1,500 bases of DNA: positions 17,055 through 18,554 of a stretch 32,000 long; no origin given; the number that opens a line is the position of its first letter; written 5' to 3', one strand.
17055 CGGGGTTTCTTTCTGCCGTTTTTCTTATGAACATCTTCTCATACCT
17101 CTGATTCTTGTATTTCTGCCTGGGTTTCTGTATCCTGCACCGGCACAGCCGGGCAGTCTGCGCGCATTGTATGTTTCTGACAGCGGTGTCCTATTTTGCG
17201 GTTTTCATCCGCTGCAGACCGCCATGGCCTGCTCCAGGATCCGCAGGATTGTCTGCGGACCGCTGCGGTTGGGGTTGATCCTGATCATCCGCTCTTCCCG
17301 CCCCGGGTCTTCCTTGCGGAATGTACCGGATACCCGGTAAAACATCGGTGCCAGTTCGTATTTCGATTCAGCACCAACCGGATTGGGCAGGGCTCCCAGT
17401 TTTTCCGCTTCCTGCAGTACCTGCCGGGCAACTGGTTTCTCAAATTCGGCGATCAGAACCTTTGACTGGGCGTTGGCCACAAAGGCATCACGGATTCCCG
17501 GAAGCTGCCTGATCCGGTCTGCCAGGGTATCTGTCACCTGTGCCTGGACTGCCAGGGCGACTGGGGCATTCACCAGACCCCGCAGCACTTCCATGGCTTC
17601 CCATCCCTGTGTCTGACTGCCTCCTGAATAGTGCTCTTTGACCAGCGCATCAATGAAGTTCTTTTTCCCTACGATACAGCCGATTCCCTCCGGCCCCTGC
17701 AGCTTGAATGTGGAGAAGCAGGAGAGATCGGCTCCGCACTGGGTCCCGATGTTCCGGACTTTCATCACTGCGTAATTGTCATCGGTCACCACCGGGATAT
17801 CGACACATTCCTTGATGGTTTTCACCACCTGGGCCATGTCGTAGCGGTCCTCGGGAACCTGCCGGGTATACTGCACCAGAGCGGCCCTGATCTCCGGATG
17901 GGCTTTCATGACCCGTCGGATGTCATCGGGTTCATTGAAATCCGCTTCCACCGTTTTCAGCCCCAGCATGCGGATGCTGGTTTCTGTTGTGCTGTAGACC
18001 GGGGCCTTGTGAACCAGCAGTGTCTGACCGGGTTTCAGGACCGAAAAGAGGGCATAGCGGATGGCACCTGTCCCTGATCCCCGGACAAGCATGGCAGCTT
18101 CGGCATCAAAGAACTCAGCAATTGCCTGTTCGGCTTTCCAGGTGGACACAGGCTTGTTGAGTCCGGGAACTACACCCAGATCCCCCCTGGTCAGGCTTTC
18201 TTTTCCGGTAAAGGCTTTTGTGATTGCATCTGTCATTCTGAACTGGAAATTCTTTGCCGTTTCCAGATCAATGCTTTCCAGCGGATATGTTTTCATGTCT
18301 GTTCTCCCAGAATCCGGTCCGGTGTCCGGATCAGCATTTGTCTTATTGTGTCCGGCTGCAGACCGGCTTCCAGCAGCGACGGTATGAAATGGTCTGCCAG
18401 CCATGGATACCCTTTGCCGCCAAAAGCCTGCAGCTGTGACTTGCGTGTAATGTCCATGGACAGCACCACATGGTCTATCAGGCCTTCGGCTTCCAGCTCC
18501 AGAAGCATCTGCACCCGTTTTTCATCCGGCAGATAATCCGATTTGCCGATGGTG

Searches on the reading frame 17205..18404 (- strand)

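Call 20: search_protein_families(library=pfam, proteins=[window:17205-18404:-], max_evalue=0.001)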
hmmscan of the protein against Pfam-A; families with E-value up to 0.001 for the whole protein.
window:17205-18404:- (399 aa): 5 families
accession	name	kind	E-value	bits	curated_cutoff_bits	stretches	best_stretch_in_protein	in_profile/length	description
PF22475.2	YhfS-like_C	-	3.9e-39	133.6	27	1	300-390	11-101/101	YhfS-like, C-terminal domain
PF01053.26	Cys_Met_Meta_PP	-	4.2e-09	35.9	27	1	92-295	58-263/381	Cys/Met metabolism PLP-dependent enzyme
PF00266.25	Aminotran_5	-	6.5e-09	35.7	21.5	1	89-262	46-229/371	Aminotransferase class-V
PF06838.17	Met_gamma_lyase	-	2.7e-06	26.6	24.2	1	92-272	61-264/405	Methionine gamma-lyase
PF00155.27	Aminotran_1_2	-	7.7e-05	22.5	19.7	1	90-163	46-127/361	Aminotransferase class I and II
